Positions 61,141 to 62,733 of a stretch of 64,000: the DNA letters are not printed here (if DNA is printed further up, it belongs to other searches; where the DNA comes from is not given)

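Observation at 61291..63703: Compact three-gene candidate RiPP cluster: Cys-rich precursor, HExxH protein, radical SAM/SPASM maturase with RRE.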

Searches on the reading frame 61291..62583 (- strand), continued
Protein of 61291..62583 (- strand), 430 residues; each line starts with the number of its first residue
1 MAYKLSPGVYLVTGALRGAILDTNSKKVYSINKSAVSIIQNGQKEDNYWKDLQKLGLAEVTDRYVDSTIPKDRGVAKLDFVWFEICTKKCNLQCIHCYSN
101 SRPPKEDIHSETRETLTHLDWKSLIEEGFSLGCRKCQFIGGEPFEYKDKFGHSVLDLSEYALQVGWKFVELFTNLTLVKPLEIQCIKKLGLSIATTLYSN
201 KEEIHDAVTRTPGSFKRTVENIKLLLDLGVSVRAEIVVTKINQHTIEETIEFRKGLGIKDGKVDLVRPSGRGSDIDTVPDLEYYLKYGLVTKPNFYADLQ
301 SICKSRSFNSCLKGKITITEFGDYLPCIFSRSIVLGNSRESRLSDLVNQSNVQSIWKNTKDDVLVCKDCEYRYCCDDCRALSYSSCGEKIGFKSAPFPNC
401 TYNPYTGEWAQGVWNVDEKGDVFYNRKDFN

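Call 34: search_protein_families(library=ncbifam, proteins=[L043:3911-5206:+, L060:3857-5203:+, L063:4001-5260:+, L072:3989-5299:+, L053:4115-5263:+, L012:3980-5374:+, L062:3983-5257:+, L058:3923-5221:+], max_evalue=1e-20)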
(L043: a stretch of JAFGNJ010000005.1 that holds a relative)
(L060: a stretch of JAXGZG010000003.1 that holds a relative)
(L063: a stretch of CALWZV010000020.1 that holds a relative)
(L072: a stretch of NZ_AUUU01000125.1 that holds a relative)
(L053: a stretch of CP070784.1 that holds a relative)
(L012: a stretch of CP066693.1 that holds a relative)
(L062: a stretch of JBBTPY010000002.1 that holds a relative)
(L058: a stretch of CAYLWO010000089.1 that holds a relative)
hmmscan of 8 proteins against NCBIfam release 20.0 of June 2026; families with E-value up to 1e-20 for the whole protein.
L043:3911-5206:+ (431 aa): 12 families
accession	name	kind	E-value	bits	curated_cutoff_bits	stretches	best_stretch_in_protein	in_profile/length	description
TIGR04545.1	rSAM_ahbD_hemeb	equivalog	7.6e-36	124.2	500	1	117-304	3-193/339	heme b synthase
TIGR04053.2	TIGR04053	equivalog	5.6e-35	121.3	395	1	115-297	10-194/366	TIGR04053 family radical SAM/SPASM domain-containing protein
TIGR04055.1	rSAM_NirJ2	equivalog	1.8e-31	109.9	500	1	119-297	5-182/326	putative heme d1 biosynthesis radical SAM protein NirJ2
TIGR04193.1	SPASM_w_grasp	equivalog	1.7e-29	103.4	175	1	311-429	216-333/342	grasp-with-spasm system SPASM domain peptide maturase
TIGR02109.1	PQQ_syn_pqqE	equivalog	4.8e-29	101.4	381.35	1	117-280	10-173/358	pyrroloquinoline quinone biosynthesis protein PqqE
TIGR04347.1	pseudo_SAM_Halo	equivalog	9.2e-25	87.7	525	0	117-282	42-205/390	TIGR04347 family pseudo-SAM/SPASM protein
TIGR04250.1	SCM_rSAM_ScmE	equivalog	2.8e-24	85.7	400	0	118-278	7-167/358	SynChlorMet cassette radical SAM/SPASM protein ScmE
NF045574.1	sacti_mat_StsB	exception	8.1e-24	84.3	625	1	102-282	84-262/466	StsB family radical SAM/SPASM domain sactipeptide maturase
TIGR04546.1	rSAM_ahbC_deAc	equivalog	2.4e-23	82.6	650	0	117-281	43-205/390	12,18-didecarboxysiroheme deacetylase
NF050035.1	rSAM_WgK_link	exception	2.5e-23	82.6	650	0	116-299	11-194/367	radical SAM/SPASM peptide maturase WgkB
TIGR04051.1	rSAM_NirJ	equivalog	3.5e-23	82.1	515.45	0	116-283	5-170/354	heme d1 biosynthesis radical SAM protein NirJ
TIGR04303.1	GeoRSP_rSAM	equivalog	7.2e-22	78.4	400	0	116-295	8-183/325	GeoRSP system radical SAM/SPASM protein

L060:3857-5203:+ (448 aa): 7 families
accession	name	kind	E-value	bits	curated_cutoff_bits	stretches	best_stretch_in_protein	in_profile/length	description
TIGR04545.1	rSAM_ahbD_hemeb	equivalog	2.7e-29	102.7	500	1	124-289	4-166/339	heme b synthase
TIGR04193.1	SPASM_w_grasp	equivalog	1e-24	87.6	175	0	333-436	231-334/342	grasp-with-spasm system SPASM domain peptide maturase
NF045574.1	sacti_mat_StsB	exception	1.2e-23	83.7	625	1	109-288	85-259/466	StsB family radical SAM/SPASM domain sactipeptide maturase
TIGR04251.1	SCM_rSAM_ScmF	equivalog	1.4e-22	80.6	400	1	119-301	3-185/353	SynChlorMet cassette radical SAM/SPASM protein ScmF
TIGR04055.1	rSAM_NirJ2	equivalog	1.9e-21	76.9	500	0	125-289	5-165/326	putative heme d1 biosynthesis radical SAM protein NirJ2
TIGR04250.1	SCM_rSAM_ScmE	equivalog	1.9e-21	76.4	400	0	122-282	5-162/358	SynChlorMet cassette radical SAM/SPASM protein ScmE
TIGR04347.1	pseudo_SAM_Halo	equivalog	5.1e-21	75.4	525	0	122-286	41-200/390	TIGR04347 family pseudo-SAM/SPASM protein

L063:4001-5260:+ (419 aa): 15 families
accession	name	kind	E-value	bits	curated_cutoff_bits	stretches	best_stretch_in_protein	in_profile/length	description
TIGR04545.1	rSAM_ahbD_hemeb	equivalog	8e-34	117.6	500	1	89-267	3-178/339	heme b synthase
TIGR04250.1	SCM_rSAM_ScmE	equivalog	2.3e-28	99.1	400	1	91-251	7-165/358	SynChlorMet cassette radical SAM/SPASM protein ScmE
TIGR04193.1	SPASM_w_grasp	equivalog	3.1e-28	99.2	175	1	194-406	126-337/342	grasp-with-spasm system SPASM domain peptide maturase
NF050035.1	rSAM_WgK_link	exception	1.6e-27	96.5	650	1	92-294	14-207/367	radical SAM/SPASM peptide maturase WgkB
TIGR03962.1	mycofact_rSAM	equivalog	1.8e-26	93.1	265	1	88-258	14-180/339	mycofactocin radical SAM maturase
TIGR04055.1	rSAM_NirJ2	equivalog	1.1e-25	90.9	500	1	93-395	6-325/326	putative heme d1 biosynthesis radical SAM protein NirJ2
TIGR04053.2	TIGR04053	equivalog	1.4e-24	87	395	0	91-256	12-178/366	TIGR04053 family radical SAM/SPASM domain-containing protein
NF045574.1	sacti_mat_StsB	exception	2.8e-24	85.8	625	1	79-254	88-259/466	StsB family radical SAM/SPASM domain sactipeptide maturase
TIGR04546.1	rSAM_ahbC_deAc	equivalog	5e-24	84.8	650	1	92-249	44-198/390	12,18-didecarboxysiroheme deacetylase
TIGR04251.1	SCM_rSAM_ScmF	equivalog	1.2e-23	84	400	1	91-275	8-193/353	SynChlorMet cassette radical SAM/SPASM protein ScmF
TIGR04054.1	rSAM_NirJ1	equivalog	1.4e-22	79.9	650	1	92-253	41-199/387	putative heme d1 biosynthesis radical SAM protein NirJ1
TIGR02666.1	moaA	equivalog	2e-21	76.3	284.05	0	92-251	15-177/336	GTP 3',8-cyclase MoaA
NF012164.0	AlbA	equivalog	2.2e-21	75.8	850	1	89-374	115-411/442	subtilosin maturase AlbA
TIGR04347.1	pseudo_SAM_Halo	equivalog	3.7e-21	75.8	525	0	92-255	43-203/390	TIGR04347 family pseudo-SAM/SPASM protein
TIGR04051.1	rSAM_NirJ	equivalog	4.2e-21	75.3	515.45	0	92-252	7-164/354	heme d1 biosynthesis radical SAM protein NirJ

L072:3989-5299:+ (436 aa): 4 families
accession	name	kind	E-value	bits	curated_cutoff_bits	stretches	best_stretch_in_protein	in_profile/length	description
TIGR04193.1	SPASM_w_grasp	equivalog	4.5e-29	102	175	1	175-423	120-336/342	grasp-with-spasm system SPASM domain peptide maturase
TIGR04055.1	rSAM_NirJ2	equivalog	2.4e-25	89.8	500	1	109-412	8-324/326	putative heme d1 biosynthesis radical SAM protein NirJ2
TIGR04545.1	rSAM_ahbD_hemeb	equivalog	4.2e-25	88.9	500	1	105-276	4-172/339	heme b synthase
TIGR04053.2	TIGR04053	equivalog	3.8e-24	85.6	395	1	102-275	10-182/366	TIGR04053 family radical SAM/SPASM domain-containing protein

L053:4115-5263:+ (382 aa): 20 families
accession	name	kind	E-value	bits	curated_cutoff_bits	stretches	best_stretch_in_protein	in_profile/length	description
TIGR04053.2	TIGR04053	equivalog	1.6e-36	126.4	395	1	59-238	11-193/366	TIGR04053 family radical SAM/SPASM domain-containing protein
TIGR04545.1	rSAM_ahbD_hemeb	equivalog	1.7e-35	123.1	500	1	61-248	4-195/339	heme b synthase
TIGR04055.1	rSAM_NirJ2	equivalog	2.3e-32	112.8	500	1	62-239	5-182/326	putative heme d1 biosynthesis radical SAM protein NirJ2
TIGR04051.1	rSAM_NirJ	equivalog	3e-31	108.7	515.45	1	59-223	5-168/354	heme d1 biosynthesis radical SAM protein NirJ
NF045574.1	sacti_mat_StsB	exception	1e-30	107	625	1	53-223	92-261/466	StsB family radical SAM/SPASM domain sactipeptide maturase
TIGR04546.1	rSAM_ahbC_deAc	equivalog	5e-30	104.6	650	1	60-221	43-203/390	12,18-didecarboxysiroheme deacetylase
TIGR02109.1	PQQ_syn_pqqE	equivalog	1.3e-28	99.9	381.35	1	59-222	9-173/358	pyrroloquinoline quinone biosynthesis protein PqqE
TIGR04054.1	rSAM_NirJ1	equivalog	1.4e-28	99.6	650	1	60-220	39-199/387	putative heme d1 biosynthesis radical SAM protein NirJ1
NF050035.1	rSAM_WgK_link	exception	1.3e-27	96.8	650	1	59-238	11-191/367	radical SAM/SPASM peptide maturase WgkB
TIGR04347.1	pseudo_SAM_Halo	equivalog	1.6e-27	96.8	525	1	60-223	42-204/390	TIGR04347 family pseudo-SAM/SPASM protein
TIGR04250.1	SCM_rSAM_ScmE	equivalog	1.3e-26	93.3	400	0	59-218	5-165/358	SynChlorMet cassette radical SAM/SPASM protein ScmE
TIGR04193.1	SPASM_w_grasp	equivalog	4.4e-26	92.1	175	1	264-369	230-333/342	grasp-with-spasm system SPASM domain peptide maturase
TIGR04317.1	W_rSAM_matur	equivalog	7.9e-26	91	380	1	56-223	3-176/349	tungsten cofactor oxidoreductase radical SAM maturase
TIGR03962.1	mycofact_rSAM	equivalog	1.6e-25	90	265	1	61-359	16-331/339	mycofactocin radical SAM maturase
TIGR02668.1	moaA_archaeal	equivalog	5.6e-24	84.7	325.25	1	56-220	9-175/303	GTP 3',8-cyclase MoaA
NF047865.1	rSAM_PapB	equivalog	8.9e-21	74.4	340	0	57-223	3-180/330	PapB family radical SAM/SPASM ranthipeptide maturase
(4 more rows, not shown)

L012:3980-5374:+ (464 aa): 3 families
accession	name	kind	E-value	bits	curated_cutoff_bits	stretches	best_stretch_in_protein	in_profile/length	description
TIGR04193.1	SPASM_w_grasp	equivalog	5.4e-23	82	175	1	315-432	230-338/342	grasp-with-spasm system SPASM domain peptide maturase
TIGR04545.1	rSAM_ahbD_hemeb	equivalog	8.1e-23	81.4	500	0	92-290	6-185/339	heme b synthase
TIGR04055.1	rSAM_NirJ2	equivalog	1.2e-21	77.6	500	0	93-289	7-183/326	putative heme d1 biosynthesis radical SAM protein NirJ2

L062:3983-5257:+ (424 aa): 16 families
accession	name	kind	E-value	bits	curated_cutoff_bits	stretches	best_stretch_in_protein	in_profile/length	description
TIGR04545.1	rSAM_ahbD_hemeb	equivalog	8.1e-32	111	500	1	106-293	4-190/339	heme b synthase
TIGR04055.1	rSAM_NirJ2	equivalog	2.5e-30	106.1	500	1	108-413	6-325/326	putative heme d1 biosynthesis radical SAM protein NirJ2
TIGR04053.2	TIGR04053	equivalog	5e-27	95.1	395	1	102-297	8-203/366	TIGR04053 family radical SAM/SPASM domain-containing protein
TIGR04251.1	SCM_rSAM_ScmF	equivalog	2.7e-26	92.8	400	1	104-287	6-189/353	SynChlorMet cassette radical SAM/SPASM protein ScmF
NF050035.1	rSAM_WgK_link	exception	4.1e-26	91.8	650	0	104-292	11-196/367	radical SAM/SPASM peptide maturase WgkB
NF045574.1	sacti_mat_StsB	exception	1.9e-24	86.4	625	1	107-392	101-396/466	StsB family radical SAM/SPASM domain sactipeptide maturase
TIGR02109.1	PQQ_syn_pqqE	equivalog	2.3e-24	86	381.35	0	103-284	8-186/358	pyrroloquinoline quinone biosynthesis protein PqqE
NF041298.1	rSAM_mat_DynA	equivalog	5e-24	84.9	450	0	109-270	8-177/356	dynobactin maturation radical SAM/SPASM protein DynA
TIGR02666.1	moaA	equivalog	1.7e-23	83.2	284.05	1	104-273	12-186/336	GTP 3',8-cyclase MoaA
TIGR04193.1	SPASM_w_grasp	equivalog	1.8e-23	83.5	175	1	307-420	222-333/342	grasp-with-spasm system SPASM domain peptide maturase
TIGR04546.1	rSAM_ahbC_deAc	equivalog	6.4e-23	81.2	650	0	103-296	40-227/390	12,18-didecarboxysiroheme deacetylase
NF012164.0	AlbA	equivalog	6.6e-23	80.8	850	1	105-398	116-418/442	subtilosin maturase AlbA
TIGR02668.1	moaA_archaeal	equivalog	1.1e-22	80.4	325.25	1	104-276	12-182/303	GTP 3',8-cyclase MoaA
TIGR04347.1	pseudo_SAM_Halo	equivalog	2.1e-22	79.9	525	0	103-298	39-228/390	TIGR04347 family pseudo-SAM/SPASM protein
TIGR04054.1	rSAM_NirJ1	equivalog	5.9e-22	77.8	650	1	104-300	38-228/387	putative heme d1 biosynthesis radical SAM protein NirJ1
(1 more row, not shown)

L058:3923-5221:+ (432 aa): 11 families
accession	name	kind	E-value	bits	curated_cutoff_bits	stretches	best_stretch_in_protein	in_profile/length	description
TIGR04545.1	rSAM_ahbD_hemeb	equivalog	3.1e-31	109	500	0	117-297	4-185/339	heme b synthase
TIGR04053.2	TIGR04053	equivalog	7.5e-30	104.4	395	0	115-281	11-180/366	TIGR04053 family radical SAM/SPASM domain-containing protein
TIGR04055.1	rSAM_NirJ2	equivalog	2.8e-26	92.8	500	0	119-297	6-184/326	putative heme d1 biosynthesis radical SAM protein NirJ2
TIGR04193.1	SPASM_w_grasp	equivalog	6.7e-26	91.5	175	1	317-424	227-333/342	grasp-with-spasm system SPASM domain peptide maturase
NF045574.1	sacti_mat_StsB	exception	2.7e-25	89.1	625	1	34-279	24-261/466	StsB family radical SAM/SPASM domain sactipeptide maturase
TIGR04546.1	rSAM_ahbC_deAc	equivalog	2.9e-23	82.3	650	0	116-252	43-178/390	12,18-didecarboxysiroheme deacetylase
TIGR02109.1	PQQ_syn_pqqE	equivalog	4.2e-23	81.8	381.35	0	115-269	9-164/358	pyrroloquinoline quinone biosynthesis protein PqqE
NF050035.1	rSAM_WgK_link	exception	7.9e-23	81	650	0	116-281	12-178/367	radical SAM/SPASM peptide maturase WgkB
TIGR04250.1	SCM_rSAM_ScmE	equivalog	2e-22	79.6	400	0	117-279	7-171/358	SynChlorMet cassette radical SAM/SPASM protein ScmE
NF012164.0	AlbA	equivalog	1.6e-21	76.3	850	1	80-414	79-427/442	subtilosin maturase AlbA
TIGR04303.1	GeoRSP_rSAM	equivalog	2.2e-21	76.8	400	0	118-270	10-160/325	GeoRSP system radical SAM/SPASM protein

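Call 45: predict_structure(alignment_id=A1)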
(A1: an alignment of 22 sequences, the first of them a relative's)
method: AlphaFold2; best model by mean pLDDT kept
length: 430 residues; sequences in the alignment: 22
mean_pLDDT: 82.2   pTM: 0.81
mean pLDDT of the five models: 82.2, 75.2, 71.9, 70.3, 68.0
residues with pLDDT >= 90: 195; 70-90: 140; 50-70: 70; < 50: 25
segments of 3 or more residues with pLDDT < 50: 91-97, 99-111
pLDDT, mean of each block of 10 residues (from residue 1): 90 87 92 92 91 95 81 86 76 46 38 82 97 93 86 96 98 89 97 94 90 93 97 91 94 91 69 71 72 74 87 90 84 85 91 89 81 77 70 57 64 56 55
secondary structure, 60 per line:
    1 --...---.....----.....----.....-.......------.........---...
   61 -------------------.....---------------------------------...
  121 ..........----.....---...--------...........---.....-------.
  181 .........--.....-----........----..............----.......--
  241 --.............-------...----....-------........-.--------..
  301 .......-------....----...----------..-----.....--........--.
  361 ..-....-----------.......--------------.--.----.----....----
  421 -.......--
elements in order: E3-5 E9-13 E18-22 E27-31 H33-39 H46-54 E58-60 E80-84 H118-130 E135-139 H154-164 E168-172 H180-189 E192-196 H202-209 H214-227 E232-238 H243-255 E263-265 H270-273 H281-288 H299-307 E315-318 E323-325 H343-347 H350-357 H364-367 H379-385 E413-416 E422-425
